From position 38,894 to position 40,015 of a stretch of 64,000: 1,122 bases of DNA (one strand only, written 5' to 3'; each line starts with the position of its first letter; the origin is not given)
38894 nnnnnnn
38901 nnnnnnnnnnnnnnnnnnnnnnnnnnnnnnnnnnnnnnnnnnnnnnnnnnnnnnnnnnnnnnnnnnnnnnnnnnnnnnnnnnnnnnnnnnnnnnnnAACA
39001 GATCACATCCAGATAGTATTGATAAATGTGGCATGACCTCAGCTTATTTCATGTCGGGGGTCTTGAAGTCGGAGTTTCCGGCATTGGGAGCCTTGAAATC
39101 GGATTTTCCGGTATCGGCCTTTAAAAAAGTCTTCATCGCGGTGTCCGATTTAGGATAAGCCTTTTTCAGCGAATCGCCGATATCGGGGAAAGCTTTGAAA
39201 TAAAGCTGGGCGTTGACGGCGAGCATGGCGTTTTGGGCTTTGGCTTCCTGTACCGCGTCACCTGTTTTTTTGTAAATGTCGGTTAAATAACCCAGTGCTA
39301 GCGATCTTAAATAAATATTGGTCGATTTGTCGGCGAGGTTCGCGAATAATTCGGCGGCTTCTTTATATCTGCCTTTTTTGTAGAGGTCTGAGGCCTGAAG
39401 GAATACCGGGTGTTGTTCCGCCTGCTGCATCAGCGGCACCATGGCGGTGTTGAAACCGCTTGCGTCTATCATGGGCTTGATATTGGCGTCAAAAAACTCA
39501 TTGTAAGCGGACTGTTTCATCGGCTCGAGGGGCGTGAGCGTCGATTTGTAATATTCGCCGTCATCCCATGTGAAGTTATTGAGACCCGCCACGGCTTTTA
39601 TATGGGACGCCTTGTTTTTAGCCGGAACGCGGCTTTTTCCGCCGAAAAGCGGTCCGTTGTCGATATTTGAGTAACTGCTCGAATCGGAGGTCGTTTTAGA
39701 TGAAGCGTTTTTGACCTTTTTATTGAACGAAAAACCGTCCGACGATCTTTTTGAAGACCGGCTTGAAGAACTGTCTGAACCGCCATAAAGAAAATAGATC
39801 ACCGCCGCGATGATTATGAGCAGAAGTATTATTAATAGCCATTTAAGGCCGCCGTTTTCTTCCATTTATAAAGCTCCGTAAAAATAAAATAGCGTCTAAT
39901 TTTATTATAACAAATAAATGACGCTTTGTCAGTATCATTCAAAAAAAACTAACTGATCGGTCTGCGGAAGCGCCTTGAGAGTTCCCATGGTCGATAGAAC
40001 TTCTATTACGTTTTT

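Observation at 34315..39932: Self-contained operon of enlarged minor-pseudopilin-like proteins with no pilus or T2SS machinery nearby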

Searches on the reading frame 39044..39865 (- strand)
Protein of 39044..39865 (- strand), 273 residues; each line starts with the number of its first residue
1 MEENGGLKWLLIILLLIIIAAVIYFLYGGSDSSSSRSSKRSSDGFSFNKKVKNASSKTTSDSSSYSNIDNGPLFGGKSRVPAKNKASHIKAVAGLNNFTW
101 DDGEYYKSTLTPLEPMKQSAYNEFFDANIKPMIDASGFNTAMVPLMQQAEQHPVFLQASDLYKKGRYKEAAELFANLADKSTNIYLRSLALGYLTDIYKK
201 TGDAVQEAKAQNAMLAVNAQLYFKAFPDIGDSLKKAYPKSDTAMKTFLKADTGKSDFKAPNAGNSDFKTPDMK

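Call 3: search_protein_families(library=pfam, proteins=[window:39044-39865:-], max_evalue=1)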
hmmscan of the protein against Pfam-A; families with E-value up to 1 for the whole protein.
window:39044-39865:- (273 aa): 12 families
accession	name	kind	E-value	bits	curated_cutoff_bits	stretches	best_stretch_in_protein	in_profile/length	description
PF25184.1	YxzE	-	0.0084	17.5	40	1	11-74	3-55/65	YxzE-like putative bacteriocin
PF12685.13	SpoIIIAH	-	0.015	15.7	30.6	1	10-63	4-58/191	SpoIIIAH-like protein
PF22205.1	Csm6_6H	-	0.032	14.8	27.6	1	157-199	8-49/93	Csm6 6H domain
PF13432.12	TPR_16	-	0.047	14.6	32.7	1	156-215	2-58/65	Tetratricopeptide repeat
PF16118.10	DUF4834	-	0.053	14.9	27.8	1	11-67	14-70/99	Domain of unknown function (DUF4834)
PF07720.18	TPR_3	-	0.079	13.6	20.7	1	158-177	8-30/34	Tetratricopeptide repeat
PF19893.4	DUF6366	-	0.08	13.8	27.2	0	6-26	48-68/69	Family of unknown function (DUF6366)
PF25170.1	TPR_WDR35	-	0.081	13.3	27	1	156-182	21-48/68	WD repeat-containing protein 35, TPR repeats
PF07719.23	TPR_2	-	0.086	13.5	27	1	156-176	6-26/34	Tetratricopeptide repeat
PF16446.10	DUF5043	-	0.14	12.4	25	1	179-236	26-83/156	Domain of unknown function (DUF5043)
PF11356.14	T2SSC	-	0.15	12.3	27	1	9-87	1-68/141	Type II secretion system protein C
PF14715.11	FixP_N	-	0.34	11.1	24.9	1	8-26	21-39/48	N-terminal domain of cytochrome oxidase-cbb3, FixP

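Call 4: search_protein_families(library=ncbifam, proteins=[window:39044-39865:-], max_evalue=1)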
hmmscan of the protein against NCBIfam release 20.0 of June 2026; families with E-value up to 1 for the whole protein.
window:39044-39865:- (273 aa): 7 families
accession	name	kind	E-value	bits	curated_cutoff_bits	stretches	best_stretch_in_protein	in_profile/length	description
NF006283.1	PRK08455.1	equivalog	0.0001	22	187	1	11-73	26-86/182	flagellar basal body-associated protein FliL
NF042931.1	SAG1386_EF1546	equivalog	0.00016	21.8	80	1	9-63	33-87/158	SAG1386/EF1546 family surface-associated protein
TIGR02552.1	LcrH_SycD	equivalog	0.012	15.4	104.8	1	141-206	8-73/136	SycD/LcrH family type III secretion system chaperone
NF047552.1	LIC_20245_11074_fam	subfamily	0.016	15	190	1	8-73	2-61/221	LIC_20245/LIC_11074 family protein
NF009107.0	PRK12452.1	equivalog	0.088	11.5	787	1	6-54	58-106/509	cardiolipin synthase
NF004285.1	PRK05696.1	equivalog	0.093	12.5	179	1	11-69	26-74/171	flagellar basal body-associated protein FliL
NF033885.1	conj_TraP_IncI1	equivalog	0.12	12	135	1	7-62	14-68/217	conjugal transfer protein TraP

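Call 80: find_homologous_proteins(query=window:39044-39865:-, max_evalue=0.01)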
Query window:39044-39865:- (273 aa): 8 proteins with E <= 0.01 among 1139 candidates.
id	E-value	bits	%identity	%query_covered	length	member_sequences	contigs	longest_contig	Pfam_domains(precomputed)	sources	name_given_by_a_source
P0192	7.4e-174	595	100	100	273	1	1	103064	-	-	-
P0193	1.4e-150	518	84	100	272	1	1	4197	-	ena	-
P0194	3.6e-147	507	87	96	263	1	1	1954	-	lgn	-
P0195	4.7e-61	225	46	92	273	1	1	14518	-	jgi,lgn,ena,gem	-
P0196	9.7e-59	217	41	95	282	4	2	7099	-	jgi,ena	-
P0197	5.6e-58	215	39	92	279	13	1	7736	-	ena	-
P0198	3.8e-56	209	40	92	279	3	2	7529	-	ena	-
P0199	5.0e-56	209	41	92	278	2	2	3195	-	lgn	-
